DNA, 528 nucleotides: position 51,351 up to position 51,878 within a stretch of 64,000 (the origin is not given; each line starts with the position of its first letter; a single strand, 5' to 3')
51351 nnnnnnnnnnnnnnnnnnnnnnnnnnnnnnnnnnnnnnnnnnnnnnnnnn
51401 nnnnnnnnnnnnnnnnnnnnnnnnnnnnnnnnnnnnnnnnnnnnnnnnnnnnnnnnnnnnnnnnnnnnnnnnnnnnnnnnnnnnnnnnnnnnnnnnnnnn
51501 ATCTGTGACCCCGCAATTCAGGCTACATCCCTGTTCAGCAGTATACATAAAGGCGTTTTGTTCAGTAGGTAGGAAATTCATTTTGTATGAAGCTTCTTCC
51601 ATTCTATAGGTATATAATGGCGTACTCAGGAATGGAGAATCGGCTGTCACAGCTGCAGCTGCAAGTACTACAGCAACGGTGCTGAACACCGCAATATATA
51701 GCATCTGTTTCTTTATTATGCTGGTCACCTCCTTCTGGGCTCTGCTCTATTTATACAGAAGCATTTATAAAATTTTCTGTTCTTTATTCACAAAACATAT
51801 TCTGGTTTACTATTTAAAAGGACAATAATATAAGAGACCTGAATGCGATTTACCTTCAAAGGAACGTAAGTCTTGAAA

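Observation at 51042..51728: Secreted protein built from T-C dipeptides at 4-residue periodicity, embedded among the FemAB-like genes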

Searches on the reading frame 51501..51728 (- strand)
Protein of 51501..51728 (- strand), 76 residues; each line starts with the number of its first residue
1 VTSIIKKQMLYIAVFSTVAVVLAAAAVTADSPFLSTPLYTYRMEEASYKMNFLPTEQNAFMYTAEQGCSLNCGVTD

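Call 43: search_protein_representatives(alignment_id=A2)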
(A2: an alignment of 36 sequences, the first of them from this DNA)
Query: 36 sequences, 72 profile positions. Proteins with E-value up to 0.001 (for the whole library): 247; up to 1e-10: 237; up to 1e-30: 4. The best 150 are listed.
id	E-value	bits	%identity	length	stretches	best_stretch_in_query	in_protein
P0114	3.7e-31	122.8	-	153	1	1-71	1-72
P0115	4.5e-31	122.5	-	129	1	1-70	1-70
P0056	6.4e-31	122.0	-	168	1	1-71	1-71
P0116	9.8e-31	121.4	-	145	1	2-71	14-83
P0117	3.1e-29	116.6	-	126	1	1-70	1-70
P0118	4.2e-29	116.2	-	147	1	1-71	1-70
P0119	6.7e-29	115.5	-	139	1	1-72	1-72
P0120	7.4e-29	115.4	-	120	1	1-71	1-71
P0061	9.5e-29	115.0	-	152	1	1-71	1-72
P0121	1.0e-28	114.9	-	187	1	1-71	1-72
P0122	1.4e-28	114.5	-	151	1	1-71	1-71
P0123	2.2e-28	113.9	-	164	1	1-72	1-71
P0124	2.4e-28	113.8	-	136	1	1-71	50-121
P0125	2.4e-28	113.7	-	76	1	2-71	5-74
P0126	2.5e-28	113.7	-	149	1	1-72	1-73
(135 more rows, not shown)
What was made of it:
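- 51528..51641 (-): Conserved Cys-free N-terminal domain (aa 30-67): .................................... This is the family signature. A profile of it retrieves 247 clusters, always at the N-terminus (call 43).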

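Call 51: find_related_loci(query=A2, collection=metagenome_contigs, flank=10000)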
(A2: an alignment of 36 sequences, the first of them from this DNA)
Query A2 (76 aa) in metagenome_contigs; peptide patterns used: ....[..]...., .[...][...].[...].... (x = any residue, [..] = any of these).
235 stretches matched a pattern; 116 encode a relative of the query (tblastn E <= 1e-3); the best 80 are kept; 79 distinct loci.
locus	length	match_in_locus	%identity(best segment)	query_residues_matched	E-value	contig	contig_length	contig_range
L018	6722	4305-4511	51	5-74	9e-20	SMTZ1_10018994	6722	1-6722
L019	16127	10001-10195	59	6-71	3e-19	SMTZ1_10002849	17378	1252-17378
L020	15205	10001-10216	53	6-76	7e-19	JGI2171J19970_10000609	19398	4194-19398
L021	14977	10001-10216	53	6-76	7e-19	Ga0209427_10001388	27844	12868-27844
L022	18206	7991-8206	54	6-75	2e-18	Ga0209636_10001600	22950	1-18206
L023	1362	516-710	62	5-71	2e-18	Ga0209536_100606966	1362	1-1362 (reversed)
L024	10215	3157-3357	57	5-71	4e-18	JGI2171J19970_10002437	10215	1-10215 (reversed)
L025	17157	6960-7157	60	5-71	5e-18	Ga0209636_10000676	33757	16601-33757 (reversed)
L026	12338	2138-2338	57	5-71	4e-18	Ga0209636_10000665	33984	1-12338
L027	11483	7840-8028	55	4-67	5e-18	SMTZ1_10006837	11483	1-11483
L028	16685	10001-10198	60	5-71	5e-18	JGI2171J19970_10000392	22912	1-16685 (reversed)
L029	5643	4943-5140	52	6-71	1e-17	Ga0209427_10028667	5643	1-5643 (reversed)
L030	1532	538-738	54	5-71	2e-17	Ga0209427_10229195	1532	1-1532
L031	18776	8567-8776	54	3-72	2e-17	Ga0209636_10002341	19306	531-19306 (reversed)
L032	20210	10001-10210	54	3-72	2e-17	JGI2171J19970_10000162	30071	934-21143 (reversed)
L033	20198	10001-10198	52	6-71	3e-17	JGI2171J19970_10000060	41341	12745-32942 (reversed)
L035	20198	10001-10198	52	7-72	4e-17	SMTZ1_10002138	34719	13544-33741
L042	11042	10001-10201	53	4-71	7e-17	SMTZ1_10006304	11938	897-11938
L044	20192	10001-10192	50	6-71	8e-17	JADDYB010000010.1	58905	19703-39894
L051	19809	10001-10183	55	6-67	2e-16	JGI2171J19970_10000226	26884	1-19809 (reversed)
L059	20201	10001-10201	49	5-72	1e-15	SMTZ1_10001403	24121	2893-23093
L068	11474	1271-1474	50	1-67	6e-15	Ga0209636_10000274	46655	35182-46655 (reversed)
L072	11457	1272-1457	46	5-67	2e-14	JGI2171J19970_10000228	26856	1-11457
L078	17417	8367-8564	57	5-71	3e-14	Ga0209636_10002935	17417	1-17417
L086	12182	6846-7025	53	7-67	1e-13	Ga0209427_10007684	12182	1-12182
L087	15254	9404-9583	53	7-67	1e-13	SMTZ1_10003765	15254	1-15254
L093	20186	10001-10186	53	6-67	3e-13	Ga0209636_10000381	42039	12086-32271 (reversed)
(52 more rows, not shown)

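Call 54: search_protein_families(library=ncbifam, proteins=[L078:9045-10463:-, L086:5387-6571:-, L035:4558-7125:-, L093:13395-15983:-], max_evalue=0.01)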
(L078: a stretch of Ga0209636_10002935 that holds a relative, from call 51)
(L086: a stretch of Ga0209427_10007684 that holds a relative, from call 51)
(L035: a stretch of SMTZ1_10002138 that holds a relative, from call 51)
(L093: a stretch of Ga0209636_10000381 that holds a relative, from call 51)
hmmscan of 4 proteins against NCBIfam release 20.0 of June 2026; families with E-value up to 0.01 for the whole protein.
L078:9045-10463:- (473 aa): 85 families (the best 25 are shown)
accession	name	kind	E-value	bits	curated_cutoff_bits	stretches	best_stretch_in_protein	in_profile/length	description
TIGR04545.1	rSAM_ahbD_hemeb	equivalog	1.6e-48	165.9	500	2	119-325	5-214/339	heme b synthase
TIGR04055.1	rSAM_NirJ2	equivalog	2.7e-45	155.3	500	1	120-413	6-312/326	putative heme d1 biosynthesis radical SAM protein NirJ2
TIGR04051.1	rSAM_NirJ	equivalog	4.2e-45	154.3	515.45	2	120-295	8-183/354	heme d1 biosynthesis radical SAM protein NirJ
NF045574.1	sacti_mat_StsB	exception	6.3e-42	144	625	1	118-418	100-408/466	StsB family radical SAM/SPASM domain sactipeptide maturase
TIGR04053.2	TIGR04053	equivalog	1.2e-41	143.3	395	2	119-312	13-210/366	TIGR04053 family radical SAM/SPASM domain-containing protein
TIGR04054.1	rSAM_NirJ1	equivalog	7.7e-41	140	650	2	119-309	41-233/387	putative heme d1 biosynthesis radical SAM protein NirJ1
TIGR04546.1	rSAM_ahbC_deAc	equivalog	5.5e-40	137.4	650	2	119-296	44-221/390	12,18-didecarboxysiroheme deacetylase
TIGR04250.1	SCM_rSAM_ScmE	equivalog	1.3e-39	136.2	400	2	115-325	4-219/358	SynChlorMet cassette radical SAM/SPASM protein ScmE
TIGR04347.1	pseudo_SAM_Halo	equivalog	2.4e-38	132.4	525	2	119-299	43-225/390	TIGR04347 family pseudo-SAM/SPASM protein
NF050035.1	rSAM_WgK_link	exception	1.9e-37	129.1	650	2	117-324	12-219/367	radical SAM/SPASM peptide maturase WgkB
TIGR04303.1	GeoRSP_rSAM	equivalog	1.8e-36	126.3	400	1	119-422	10-323/325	GeoRSP system radical SAM/SPASM protein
TIGR02109.1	PQQ_syn_pqqE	equivalog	3.8e-36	124.8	381.35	1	118-449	11-356/358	pyrroloquinoline quinone biosynthesis protein PqqE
TIGR03962.1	mycofact_rSAM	equivalog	5.4e-33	114.6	265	1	118-423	16-331/339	mycofactocin radical SAM maturase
TIGR04103.1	rSAM_nif11_3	equivalog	5.7e-33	114.1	725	2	116-268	7-158/412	nif11-class peptide radical SAM maturase 3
NF012164.0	AlbA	equivalog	4.9e-30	104.3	850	1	48-410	48-416/442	subtilosin maturase AlbA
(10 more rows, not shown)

L086:5387-6571:- (395 aa): 0 families

L035:4558-7125:- (856 aa): 1 family
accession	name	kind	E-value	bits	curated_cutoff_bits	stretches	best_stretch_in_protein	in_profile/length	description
TIGR03521.1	GldG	equivalog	0.00016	20.5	389.85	0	699-739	234-273/552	gliding motility-associated ABC transporter substrate-binding protein GldG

L093:13395-15983:- (863 aa): 25 families
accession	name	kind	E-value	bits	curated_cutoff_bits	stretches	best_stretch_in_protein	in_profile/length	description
TIGR02521.1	type_IV_pilW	equivalog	1.7e-36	125.9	154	4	175-274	43-141/234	type IV pilus biogenesis/stability protein PilW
NF033762.1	social_mot_Tgl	equivalog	3.5e-35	121.5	225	5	282-359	48-126/252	social motility TPR repeat lipoprotein Tgl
TIGR02917.1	PEP_TPR_lipo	equivalog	7.4e-28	96.9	312.2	2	75-285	686-891/899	XrtA/PEP-CTERM system TPR-repeat protein PrsT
NF040959.1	MamA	equivalog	9.8e-20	70.9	200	3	159-261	101-203/204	magnetosome protein MamA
TIGR00990.1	3a0801s09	subfamily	1.7e-18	66.6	757.25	2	47-261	287-497/615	mitochondrial import receptor subunit TOM70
NF033920.0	C39_PA2778_fam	equivalog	3.2e-17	62.8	150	3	243-329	168-254/255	PA2778 family cysteine peptidase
NF033758.1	gliding_GltE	equivalog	4.6e-17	62.1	225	3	279-362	236-319/411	adventurous gliding motility TPR repeat lipoprotein GltE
NF047371.1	FlcA_CTERM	equivalog_domain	7.9e-17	60.9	300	3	58-156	129-217/646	periplasmic flagellar collar protein FlcA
NF011721.1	PRK15174.1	equivalog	7.3e-14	50.9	1200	2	113-221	268-376/656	Vi polysaccharide transport protein VexE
NF008391.2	PRK11189.1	equivalog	1.3e-13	51.1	250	4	216-288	84-156/297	lipoprotein NlpI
TIGR02552.1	LcrH_SycD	equivalog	1.3e-12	47.6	104.8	3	169-265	24-120/136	SycD/LcrH family type III secretion system chaperone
TIGR04510.1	mod_pep_cyc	subfamily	7.2e-12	44.6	400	1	211-369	412-572/814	putative peptide modification system cyclase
TIGR03939.1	PGA_TPR_OMP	equivalog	8.3e-09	34.2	366.65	1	260-337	390-467/800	poly-beta-1,6 N-acetyl-D-glucosamine export porin PgaA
NF053607.1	CHU_0125_OmpA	equivalog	1.1e-07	30.8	620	2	246-326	34-114/639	CHU_0125 family OmpA-like outer membrane integrity protein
TIGR00540.1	TPR_hemY_coli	hypoth_equivalog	1.4e-07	30.6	142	1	103-154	334-384/385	heme biosynthesis-associated TPR protein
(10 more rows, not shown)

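Call 55: search_protein_families(library=pfam, proteins=[L078:9045-10463:-, L086:5387-6571:-, L035:4558-7125:-, L093:13395-15983:-], max_evalue=0.01)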
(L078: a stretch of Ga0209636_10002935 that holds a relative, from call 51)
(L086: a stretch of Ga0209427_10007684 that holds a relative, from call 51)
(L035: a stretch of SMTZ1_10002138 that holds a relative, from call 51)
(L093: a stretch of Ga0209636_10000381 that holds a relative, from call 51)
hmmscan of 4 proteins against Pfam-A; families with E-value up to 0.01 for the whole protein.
L078:9045-10463:- (473 aa): 4 families
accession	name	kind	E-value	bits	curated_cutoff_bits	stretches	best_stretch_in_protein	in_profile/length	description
PF04055.27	Radical_SAM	-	9.1e-31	107.7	29.5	1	118-272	1-163/166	Radical SAM superfamily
PF13186.11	SPASM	-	9.2e-10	39.1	21.5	1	334-396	1-66/67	Iron-sulfur cluster-binding domain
PF05402.18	PqqD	-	1.9e-06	28.5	23.4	1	44-90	21-67/67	Coenzyme PQQ synthesis protein D (PqqD)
PF13353.11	Fer4_12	-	5.5e-06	27.2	22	1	123-205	14-100/137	4Fe-4S single cluster domain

L086:5387-6571:- (395 aa): 0 families

L035:4558-7125:- (856 aa): 5 families
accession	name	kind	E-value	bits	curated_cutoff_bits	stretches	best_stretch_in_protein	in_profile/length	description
PF09822.16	ABC_transp_aux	-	3.8e-12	46.5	34.7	2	379-426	34-82/288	ABC-type uncharacterized transport system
PF23355.1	IFT52_GIFT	-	2.4e-11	43.6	27.2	2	380-452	35-108/246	IFT52 GIFT domain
PF14258.12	DUF4350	-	4.3e-09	37.3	30.4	1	393-562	41-170/181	Domain of unknown function (DUF4350)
PF06283.17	ThuA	-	0.0018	19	33.4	1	377-476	35-131/209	Trehalose utilisation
PF24157.1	DUF7408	-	0.0052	17.2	27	0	386-427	33-76/174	Domain of unknown function (DUF7408)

L093:13395-15983:- (863 aa): 24 families
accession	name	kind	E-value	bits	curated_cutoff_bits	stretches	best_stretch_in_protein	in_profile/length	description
PF13424.12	TPR_12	-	9.9e-44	147.9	30.1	7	97-158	5-74/77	Tetratricopeptide repeat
PF07719.23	TPR_2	-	5.8e-43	141.9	27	6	164-195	2-33/34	Tetratricopeptide repeat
PF00515.34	TPR_1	-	1.4e-42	142.2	27.8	7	130-162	2-34/34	Tetratricopeptide repeat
PF13431.12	TPR_17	-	5e-37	123.5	24.4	4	291-319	5-33/34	Tetratricopeptide repeat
PF14559.12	TPR_19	-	9.8e-32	109.5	25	6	107-167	3-63/68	Tetratricopeptide repeat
PF13181.12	TPR_8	-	1.6e-26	90.6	25.7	3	130-162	2-34/34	Tetratricopeptide repeat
PF13428.12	TPR_14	-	7.5e-26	88.4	23.5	2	237-273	7-43/44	Tetratricopeptide repeat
PF13432.12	TPR_16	-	8.6e-26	90.5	32.7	4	272-333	4-65/65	Tetratricopeptide repeat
PF13414.12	TPR_11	-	9e-24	83.3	26.8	3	244-275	7-38/42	TPR repeat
PF13374.12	TPR_10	-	8.6e-19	67.4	27.5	0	333-362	2-31/42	Tetratricopeptide repeat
PF23914.1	TPR_CcmH_CycH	-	1.3e-14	54.8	42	2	105-191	60-149/158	Cytochrome c-type biogenesis protein H TPR domain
PF13176.12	TPR_7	-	1.6e-13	50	27.9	0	136-163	6-33/36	Tetratricopeptide repeat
PF24575.1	TPR_Slam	-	3e-11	44.1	35.2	1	136-185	54-103/104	Surface lipoprotein assembly modifier, N-terminal TPR repeats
PF17874.7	TPR_MalT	-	2.3e-06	27.6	45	0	69-126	98-153/336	MalT-like TPR region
PF07720.18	TPR_3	-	5.2e-06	26.9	20.7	0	168-193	7-31/34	Tetratricopeptide repeat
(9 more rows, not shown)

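Call 70: search_protein_families(library=pfam, alignment_id=A4, max_evalue=0.0001)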
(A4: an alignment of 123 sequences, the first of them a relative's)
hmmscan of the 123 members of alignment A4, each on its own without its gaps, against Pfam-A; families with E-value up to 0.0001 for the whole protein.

A. member 1, L093:10955-12958:- (668 aa): 4 families
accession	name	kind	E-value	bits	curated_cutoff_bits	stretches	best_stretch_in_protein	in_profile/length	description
PF13428.12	TPR_14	-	5.7e-07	30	23.5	0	48-87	5-44/44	Tetratricopeptide repeat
PF13181.12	TPR_8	-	2.2e-06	27.8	25.7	0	318-341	11-34/34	Tetratricopeptide repeat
PF07719.23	TPR_2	-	2.5e-06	27.6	27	0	44-75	1-32/34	Tetratricopeptide repeat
PF13431.12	TPR_17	-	1.5e-05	25.3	24.4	0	331-352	2-23/34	Tetratricopeptide repeat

B. families by the number of members that match (of 123 scanned): 152 families (the first 25 are shown)
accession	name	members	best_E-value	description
PF04055.27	Radical_SAM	4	9.1e-31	Radical SAM superfamily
PF04339.18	FemAB_like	4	6e-18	Peptidogalycan biosysnthesis/recognition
PF13480.13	Acetyltransf_6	4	2.7e-14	Acetyltransferase (GNAT) domain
PF02388.22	FemAB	4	4.6e-08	FemAB family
PF13847.12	Methyltransf_31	3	4.1e-29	Methyltransferase domain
PF13649.12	Methyltransf_25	3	8.7e-29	Methyltransferase domain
PF08241.18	Methyltransf_11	3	2.8e-28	Methyltransferase domain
PF13489.12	Methyltransf_23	3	1.5e-17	Methyltransferase domain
PF14258.12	DUF4350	3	8.1e-16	Domain of unknown function (DUF4350)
PF09822.16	ABC_transp_aux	3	1.2e-13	ABC-type uncharacterized transport system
PF23355.1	IFT52_GIFT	3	8.9e-11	IFT52 GIFT domain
PF13186.11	SPASM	3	2.4e-10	Iron-sulfur cluster-binding domain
PF13353.11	Fer4_12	3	5.5e-06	4Fe-4S single cluster domain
PF13302.13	Acetyltransf_3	2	3.5e-25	Acetyltransferase (GNAT) domain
PF00753.33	Lactamase_B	2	4e-21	Metallo-beta-lactamase superfamily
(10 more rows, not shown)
